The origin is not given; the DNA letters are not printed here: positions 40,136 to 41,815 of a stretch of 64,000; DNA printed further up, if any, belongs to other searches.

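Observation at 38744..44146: Tandem exported WD40-propeller/caspase (C14) fusion proteins, with no NTPase or gasdermin partner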

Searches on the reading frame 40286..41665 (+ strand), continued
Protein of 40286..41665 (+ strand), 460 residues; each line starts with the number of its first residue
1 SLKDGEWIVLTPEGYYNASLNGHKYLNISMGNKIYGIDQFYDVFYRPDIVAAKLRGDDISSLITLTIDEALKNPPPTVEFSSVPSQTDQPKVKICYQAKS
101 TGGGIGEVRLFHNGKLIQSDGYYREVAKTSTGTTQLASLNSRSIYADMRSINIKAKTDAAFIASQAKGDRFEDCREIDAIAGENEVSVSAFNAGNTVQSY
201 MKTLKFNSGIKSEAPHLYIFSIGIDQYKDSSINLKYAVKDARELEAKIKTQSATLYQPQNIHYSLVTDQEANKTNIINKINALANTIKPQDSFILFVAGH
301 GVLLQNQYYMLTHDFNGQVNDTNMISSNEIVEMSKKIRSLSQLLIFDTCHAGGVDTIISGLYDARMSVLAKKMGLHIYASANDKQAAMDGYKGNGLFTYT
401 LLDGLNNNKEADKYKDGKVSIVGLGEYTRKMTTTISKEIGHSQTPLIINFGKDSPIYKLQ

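Call 57: search_solved_structures(query=A2, max_evalue=1, show_alignments=4)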
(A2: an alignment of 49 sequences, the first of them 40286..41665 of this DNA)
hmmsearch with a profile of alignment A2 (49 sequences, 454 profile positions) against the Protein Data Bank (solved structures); distinct sequences matched with E-value up to 1: 14.
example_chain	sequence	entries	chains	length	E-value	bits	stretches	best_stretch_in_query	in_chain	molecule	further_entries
6w8s_A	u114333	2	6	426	0.00066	21.5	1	205-344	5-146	Metacaspase-4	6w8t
4f6o_A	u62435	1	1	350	0.014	17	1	204-287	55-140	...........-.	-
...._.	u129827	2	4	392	0.026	16.2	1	204-286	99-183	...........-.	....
4f6p_A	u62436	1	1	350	0.028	16.1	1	204-286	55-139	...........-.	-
4afr_A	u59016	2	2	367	0.033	15.8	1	203-287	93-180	METACASPASE | METACASPASE MCA2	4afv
4afp_A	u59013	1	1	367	0.034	15.8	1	203-287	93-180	METACASPASE MCA2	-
6w8r_A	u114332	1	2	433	0.041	15.6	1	205-344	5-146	Metacaspase-4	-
4af8_A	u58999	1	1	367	0.05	15.3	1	203-287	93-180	METACASPASE MCA2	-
8c9x_F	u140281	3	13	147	0.14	13.8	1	234-319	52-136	Nanobody C4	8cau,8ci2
3pdd_A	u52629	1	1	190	0.14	13.8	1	80-192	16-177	Glycoside hydrolase, family 9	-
7tpr_D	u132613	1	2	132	0.19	13.3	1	257-289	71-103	Nanobody 8A2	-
3pe9_A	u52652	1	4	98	0.5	12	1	155-194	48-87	Fibronectin(III)-like module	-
3n7c_A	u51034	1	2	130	0.81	11.3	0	345-389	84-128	ABR034Wp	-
3oan_A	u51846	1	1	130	0.88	11.2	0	344-389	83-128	ABR034Wp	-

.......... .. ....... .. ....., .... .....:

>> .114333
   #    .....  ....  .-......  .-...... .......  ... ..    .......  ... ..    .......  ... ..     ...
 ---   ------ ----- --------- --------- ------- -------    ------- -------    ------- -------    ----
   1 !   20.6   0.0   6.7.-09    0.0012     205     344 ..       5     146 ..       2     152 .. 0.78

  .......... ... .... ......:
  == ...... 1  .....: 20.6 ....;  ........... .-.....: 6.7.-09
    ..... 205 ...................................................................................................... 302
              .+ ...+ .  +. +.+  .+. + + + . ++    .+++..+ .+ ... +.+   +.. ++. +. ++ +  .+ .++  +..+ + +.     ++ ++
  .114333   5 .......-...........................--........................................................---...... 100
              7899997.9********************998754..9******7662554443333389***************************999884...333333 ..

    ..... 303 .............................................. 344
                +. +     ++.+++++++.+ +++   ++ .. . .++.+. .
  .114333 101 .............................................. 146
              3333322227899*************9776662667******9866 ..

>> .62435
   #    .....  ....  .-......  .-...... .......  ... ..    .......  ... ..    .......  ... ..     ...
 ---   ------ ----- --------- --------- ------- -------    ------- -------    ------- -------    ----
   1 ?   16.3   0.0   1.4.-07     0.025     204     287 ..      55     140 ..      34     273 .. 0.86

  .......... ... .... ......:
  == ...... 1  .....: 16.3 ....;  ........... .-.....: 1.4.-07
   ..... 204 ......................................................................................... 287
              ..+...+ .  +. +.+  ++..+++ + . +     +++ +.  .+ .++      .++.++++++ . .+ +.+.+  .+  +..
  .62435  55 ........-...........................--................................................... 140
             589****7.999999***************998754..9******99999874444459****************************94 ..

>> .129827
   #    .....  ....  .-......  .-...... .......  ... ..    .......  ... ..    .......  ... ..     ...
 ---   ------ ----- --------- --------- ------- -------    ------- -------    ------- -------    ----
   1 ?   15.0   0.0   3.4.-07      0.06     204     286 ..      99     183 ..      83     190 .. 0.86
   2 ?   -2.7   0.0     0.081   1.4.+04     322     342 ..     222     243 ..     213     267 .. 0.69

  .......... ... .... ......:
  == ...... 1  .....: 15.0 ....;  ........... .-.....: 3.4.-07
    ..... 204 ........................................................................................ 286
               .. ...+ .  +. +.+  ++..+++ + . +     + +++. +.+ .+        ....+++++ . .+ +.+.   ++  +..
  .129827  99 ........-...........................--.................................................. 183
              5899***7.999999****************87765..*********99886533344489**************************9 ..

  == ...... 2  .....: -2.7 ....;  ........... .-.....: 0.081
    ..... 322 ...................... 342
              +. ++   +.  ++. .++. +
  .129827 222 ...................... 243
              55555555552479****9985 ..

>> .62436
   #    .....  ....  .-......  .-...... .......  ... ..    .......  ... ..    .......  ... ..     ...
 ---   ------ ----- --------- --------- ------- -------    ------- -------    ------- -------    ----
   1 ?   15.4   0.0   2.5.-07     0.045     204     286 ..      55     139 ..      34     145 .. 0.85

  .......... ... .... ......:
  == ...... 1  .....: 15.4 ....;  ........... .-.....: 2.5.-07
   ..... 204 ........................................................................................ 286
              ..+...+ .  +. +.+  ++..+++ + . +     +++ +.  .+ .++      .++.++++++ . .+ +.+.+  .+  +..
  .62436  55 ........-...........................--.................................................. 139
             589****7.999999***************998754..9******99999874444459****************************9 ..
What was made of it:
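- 40949..41665 (+): P1 caspase-fold (C14) protease domain. His814 is codon 41183-41185 and Cys863 is codon 41330-41332. An Asp sits at Cys-2 (the DTC motif). Profile hit to metacaspase-4 6.6e-4, with the S1 Asp residues aligned (call 57).
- On Metacaspase/orthocaspase type (basic P1 specificity): The DTC motif and the invariant Asp of YAVxDA align with DSCHSG and GCxND of AtMC4, Yca1 and TbMCA2 (call 57).
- It aligns DTC with DSCHSG (call 57).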

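Call 65: search_protein_representatives(alignment_id=A2)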
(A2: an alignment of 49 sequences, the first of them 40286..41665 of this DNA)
Query: 49 sequences, 454 profile positions. Proteins with E-value up to 0.001 (for the whole library): 73433; up to 1e-10: 35903; up to 1e-30: 9542. The best 150 are listed.
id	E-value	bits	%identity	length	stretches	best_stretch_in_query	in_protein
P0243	2.5e-202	688.8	-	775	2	6-454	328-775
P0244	3.3e-202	688.4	-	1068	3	3-454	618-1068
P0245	1.5e-201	686.2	-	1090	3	4-453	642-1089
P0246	4.4e-200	681.4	-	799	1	6-453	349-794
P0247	4.9e-200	681.2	-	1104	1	3-454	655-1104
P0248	9.4e-200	680.3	-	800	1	4-454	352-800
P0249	1.5e-199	679.6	-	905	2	8-454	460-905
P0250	1.3e-198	676.5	-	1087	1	3-454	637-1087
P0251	3.4e-198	675.1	-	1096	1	7-454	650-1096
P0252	1.7e-197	672.8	-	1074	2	9-454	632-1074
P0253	2.9e-197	672.1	-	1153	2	5-452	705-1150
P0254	1.0e-196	670.3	-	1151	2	5-453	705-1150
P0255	1.0e-196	670.2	-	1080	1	3-454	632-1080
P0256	2.6e-196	668.9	-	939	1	5-454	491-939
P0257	3.4e-196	668.6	-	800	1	5-454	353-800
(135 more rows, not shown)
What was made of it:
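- In the best 150 hits the module is always at the C-terminus (call 65).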
